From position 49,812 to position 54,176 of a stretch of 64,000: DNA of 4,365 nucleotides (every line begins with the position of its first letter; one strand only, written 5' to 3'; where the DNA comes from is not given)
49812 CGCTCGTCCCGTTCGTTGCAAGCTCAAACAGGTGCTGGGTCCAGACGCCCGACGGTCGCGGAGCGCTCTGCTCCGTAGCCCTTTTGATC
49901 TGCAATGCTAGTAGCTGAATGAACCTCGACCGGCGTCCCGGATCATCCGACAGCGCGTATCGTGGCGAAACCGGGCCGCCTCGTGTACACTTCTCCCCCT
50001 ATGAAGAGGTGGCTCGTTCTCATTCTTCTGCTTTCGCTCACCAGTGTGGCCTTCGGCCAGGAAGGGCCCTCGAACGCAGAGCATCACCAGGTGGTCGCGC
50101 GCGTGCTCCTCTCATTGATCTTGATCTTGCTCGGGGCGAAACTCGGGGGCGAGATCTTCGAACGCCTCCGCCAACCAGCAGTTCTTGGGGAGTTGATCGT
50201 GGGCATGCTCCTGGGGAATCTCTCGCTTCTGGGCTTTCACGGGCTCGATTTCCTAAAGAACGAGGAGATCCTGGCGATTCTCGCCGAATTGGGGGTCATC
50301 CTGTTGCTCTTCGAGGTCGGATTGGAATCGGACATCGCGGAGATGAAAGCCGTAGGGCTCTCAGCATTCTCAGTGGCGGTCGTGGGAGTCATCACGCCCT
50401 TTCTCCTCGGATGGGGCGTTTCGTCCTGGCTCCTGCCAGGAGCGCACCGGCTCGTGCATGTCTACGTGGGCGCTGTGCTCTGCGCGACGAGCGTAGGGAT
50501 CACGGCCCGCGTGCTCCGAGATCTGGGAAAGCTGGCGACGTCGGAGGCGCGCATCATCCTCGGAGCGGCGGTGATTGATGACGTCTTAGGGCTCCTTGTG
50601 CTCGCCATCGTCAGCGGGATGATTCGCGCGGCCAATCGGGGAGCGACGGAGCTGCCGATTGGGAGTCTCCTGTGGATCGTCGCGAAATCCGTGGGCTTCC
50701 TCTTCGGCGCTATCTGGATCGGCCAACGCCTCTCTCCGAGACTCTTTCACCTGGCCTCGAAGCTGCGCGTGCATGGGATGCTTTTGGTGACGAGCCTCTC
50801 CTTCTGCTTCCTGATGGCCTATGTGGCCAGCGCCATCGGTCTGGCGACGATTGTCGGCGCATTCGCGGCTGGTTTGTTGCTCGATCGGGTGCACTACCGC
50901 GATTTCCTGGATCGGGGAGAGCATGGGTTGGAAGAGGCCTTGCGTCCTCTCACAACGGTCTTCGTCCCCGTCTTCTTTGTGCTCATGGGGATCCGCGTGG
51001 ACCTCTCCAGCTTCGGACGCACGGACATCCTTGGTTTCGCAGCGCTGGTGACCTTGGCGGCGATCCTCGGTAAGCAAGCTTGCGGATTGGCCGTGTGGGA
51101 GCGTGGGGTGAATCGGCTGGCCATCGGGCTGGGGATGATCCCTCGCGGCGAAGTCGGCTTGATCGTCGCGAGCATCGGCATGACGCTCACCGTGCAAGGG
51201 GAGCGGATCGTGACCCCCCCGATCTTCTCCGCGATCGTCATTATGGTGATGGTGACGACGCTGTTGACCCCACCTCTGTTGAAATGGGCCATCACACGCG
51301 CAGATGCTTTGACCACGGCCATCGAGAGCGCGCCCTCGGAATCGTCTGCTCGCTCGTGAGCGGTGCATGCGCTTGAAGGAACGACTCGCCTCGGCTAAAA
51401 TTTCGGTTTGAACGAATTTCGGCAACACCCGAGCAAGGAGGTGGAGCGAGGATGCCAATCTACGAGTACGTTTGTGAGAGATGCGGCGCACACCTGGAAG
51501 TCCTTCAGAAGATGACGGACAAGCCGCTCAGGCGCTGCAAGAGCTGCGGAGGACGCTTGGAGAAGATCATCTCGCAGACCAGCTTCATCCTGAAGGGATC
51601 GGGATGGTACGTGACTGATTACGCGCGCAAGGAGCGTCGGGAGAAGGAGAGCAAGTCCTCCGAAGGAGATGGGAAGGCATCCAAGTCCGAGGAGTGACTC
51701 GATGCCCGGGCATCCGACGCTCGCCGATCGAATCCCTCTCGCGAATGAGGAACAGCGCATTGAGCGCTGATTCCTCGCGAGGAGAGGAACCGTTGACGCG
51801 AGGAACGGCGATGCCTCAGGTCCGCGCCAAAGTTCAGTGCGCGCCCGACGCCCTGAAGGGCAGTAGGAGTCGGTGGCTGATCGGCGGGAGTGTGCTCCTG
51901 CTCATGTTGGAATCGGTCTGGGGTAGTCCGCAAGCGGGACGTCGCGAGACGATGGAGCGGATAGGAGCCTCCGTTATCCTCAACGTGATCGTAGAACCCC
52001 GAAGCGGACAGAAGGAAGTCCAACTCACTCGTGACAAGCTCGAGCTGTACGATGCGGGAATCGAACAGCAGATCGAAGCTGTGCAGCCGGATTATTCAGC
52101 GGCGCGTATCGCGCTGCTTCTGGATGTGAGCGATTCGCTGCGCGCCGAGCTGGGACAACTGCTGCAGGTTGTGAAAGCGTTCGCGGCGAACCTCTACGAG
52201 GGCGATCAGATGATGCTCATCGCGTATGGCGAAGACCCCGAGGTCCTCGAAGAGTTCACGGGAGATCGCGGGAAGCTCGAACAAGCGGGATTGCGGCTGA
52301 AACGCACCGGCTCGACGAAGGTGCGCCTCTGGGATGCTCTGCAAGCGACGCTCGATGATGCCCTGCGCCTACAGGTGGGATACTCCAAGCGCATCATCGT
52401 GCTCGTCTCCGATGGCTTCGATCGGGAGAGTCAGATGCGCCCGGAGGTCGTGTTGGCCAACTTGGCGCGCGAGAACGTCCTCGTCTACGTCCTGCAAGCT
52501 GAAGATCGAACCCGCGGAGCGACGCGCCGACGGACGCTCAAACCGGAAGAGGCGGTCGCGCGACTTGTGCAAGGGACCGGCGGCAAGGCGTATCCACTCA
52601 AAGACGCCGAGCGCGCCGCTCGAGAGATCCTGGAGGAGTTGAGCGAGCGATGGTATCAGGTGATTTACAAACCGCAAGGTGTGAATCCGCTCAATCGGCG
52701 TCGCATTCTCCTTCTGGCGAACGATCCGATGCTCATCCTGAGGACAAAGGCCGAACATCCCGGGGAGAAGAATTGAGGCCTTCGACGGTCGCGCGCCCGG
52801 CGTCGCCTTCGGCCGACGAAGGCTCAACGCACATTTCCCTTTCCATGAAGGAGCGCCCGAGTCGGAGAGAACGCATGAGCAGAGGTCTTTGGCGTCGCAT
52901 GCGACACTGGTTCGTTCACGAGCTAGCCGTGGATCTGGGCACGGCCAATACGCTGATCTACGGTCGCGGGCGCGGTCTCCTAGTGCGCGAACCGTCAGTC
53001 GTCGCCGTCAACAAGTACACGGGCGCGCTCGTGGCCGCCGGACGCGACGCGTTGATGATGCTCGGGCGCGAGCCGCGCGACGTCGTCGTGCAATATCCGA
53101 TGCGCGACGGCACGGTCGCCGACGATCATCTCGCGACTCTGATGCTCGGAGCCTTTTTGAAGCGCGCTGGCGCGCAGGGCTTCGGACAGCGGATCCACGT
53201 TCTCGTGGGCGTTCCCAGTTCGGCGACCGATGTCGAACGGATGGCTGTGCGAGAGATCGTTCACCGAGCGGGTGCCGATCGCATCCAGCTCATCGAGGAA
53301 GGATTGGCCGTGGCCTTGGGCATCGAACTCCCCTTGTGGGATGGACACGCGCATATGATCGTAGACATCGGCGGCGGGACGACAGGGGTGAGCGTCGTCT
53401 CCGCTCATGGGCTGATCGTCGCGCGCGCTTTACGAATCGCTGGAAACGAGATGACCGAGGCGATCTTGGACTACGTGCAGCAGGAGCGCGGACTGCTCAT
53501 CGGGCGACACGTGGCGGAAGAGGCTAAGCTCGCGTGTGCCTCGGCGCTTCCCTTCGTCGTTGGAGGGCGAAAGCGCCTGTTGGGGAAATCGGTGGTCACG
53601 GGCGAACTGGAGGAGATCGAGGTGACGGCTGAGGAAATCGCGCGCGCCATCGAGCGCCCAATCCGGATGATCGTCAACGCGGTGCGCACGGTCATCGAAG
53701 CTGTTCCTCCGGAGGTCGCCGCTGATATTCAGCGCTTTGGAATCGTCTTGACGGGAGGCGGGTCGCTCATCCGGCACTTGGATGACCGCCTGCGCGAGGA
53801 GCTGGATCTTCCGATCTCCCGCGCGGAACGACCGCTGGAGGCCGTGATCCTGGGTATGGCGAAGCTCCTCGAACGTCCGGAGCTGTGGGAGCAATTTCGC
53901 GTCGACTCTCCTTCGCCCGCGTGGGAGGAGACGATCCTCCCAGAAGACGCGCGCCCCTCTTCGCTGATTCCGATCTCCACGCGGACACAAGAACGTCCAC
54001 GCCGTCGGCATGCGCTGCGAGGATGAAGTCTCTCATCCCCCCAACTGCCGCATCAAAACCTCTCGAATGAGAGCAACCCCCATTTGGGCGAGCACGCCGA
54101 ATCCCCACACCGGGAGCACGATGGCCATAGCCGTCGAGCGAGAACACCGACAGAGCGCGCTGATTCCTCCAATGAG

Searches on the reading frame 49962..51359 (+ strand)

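Call 47: search_protein_families(library=pfam, proteins=[window:49962-51359:+], max_evalue=0.00001)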
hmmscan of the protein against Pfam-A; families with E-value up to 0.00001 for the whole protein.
window:49962-51359:+ (465 aa): 1 family
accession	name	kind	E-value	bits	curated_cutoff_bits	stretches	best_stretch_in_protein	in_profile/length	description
PF00999.27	Na_H_Exchanger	-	4.8e-57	194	26.2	1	55-441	3-370/375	Sodium/hydrogen exchanger, transmembrane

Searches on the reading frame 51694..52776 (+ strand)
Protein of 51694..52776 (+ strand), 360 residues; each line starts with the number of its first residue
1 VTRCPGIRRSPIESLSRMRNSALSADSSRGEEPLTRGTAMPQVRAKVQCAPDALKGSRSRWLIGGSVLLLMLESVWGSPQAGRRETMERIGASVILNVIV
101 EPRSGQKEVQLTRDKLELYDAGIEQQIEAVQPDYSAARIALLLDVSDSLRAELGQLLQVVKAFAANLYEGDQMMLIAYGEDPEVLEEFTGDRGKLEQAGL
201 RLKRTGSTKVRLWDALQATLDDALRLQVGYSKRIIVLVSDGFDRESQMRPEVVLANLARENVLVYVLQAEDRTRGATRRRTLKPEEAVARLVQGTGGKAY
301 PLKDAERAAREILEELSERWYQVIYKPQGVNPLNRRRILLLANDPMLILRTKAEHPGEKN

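Call 47: search_protein_families(library=pfam, proteins=[window:51694-52776:+], max_evalue=0.00001)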
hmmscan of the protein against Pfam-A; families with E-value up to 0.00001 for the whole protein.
window:51694-52776:+ (360 aa): 2 families
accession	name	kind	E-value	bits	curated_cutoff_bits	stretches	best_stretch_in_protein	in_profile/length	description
PF13519.12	VWA_2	-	8.1e-12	46.2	27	1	140-241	2-106/107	von Willebrand factor type A domain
PF00092.34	VWA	-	5.9e-09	36.8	23.8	1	139-275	2-145/174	von Willebrand factor type A domain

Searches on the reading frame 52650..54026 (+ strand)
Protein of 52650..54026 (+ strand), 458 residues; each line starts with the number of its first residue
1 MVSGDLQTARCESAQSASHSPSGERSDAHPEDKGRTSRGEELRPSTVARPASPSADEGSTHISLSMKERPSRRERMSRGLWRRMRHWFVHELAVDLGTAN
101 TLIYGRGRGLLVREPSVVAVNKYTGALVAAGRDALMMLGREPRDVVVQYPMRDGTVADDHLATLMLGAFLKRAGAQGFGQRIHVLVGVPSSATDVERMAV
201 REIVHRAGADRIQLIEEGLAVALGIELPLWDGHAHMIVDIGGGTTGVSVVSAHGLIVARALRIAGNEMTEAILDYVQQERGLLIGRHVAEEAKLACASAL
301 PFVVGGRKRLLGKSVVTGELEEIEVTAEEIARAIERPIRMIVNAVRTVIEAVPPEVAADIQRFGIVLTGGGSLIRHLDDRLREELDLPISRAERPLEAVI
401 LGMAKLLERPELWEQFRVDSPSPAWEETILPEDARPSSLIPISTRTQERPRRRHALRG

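Call 47: search_protein_families(library=pfam, proteins=[window:52650-54026:+], max_evalue=0.00001)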
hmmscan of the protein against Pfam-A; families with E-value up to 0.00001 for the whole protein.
window:52650-54026:+ (458 aa): 4 families
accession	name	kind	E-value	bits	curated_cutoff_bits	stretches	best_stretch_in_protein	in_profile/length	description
PF06723.19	MreB_Mbl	-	7e-98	327.9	27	1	91-411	3-323/327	MreB/Mbl protein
PF14450.12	FtsA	-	6.4e-08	33.5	31.8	1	237-395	2-112/127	Cell division protein FtsA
PF00022.25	Actin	-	4.8e-07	29.2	27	0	338-386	303-350/410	Actin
PF00012.26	HSP70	-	1.2e-06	27.5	20.6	1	155-252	107-205/599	Hsp70 protein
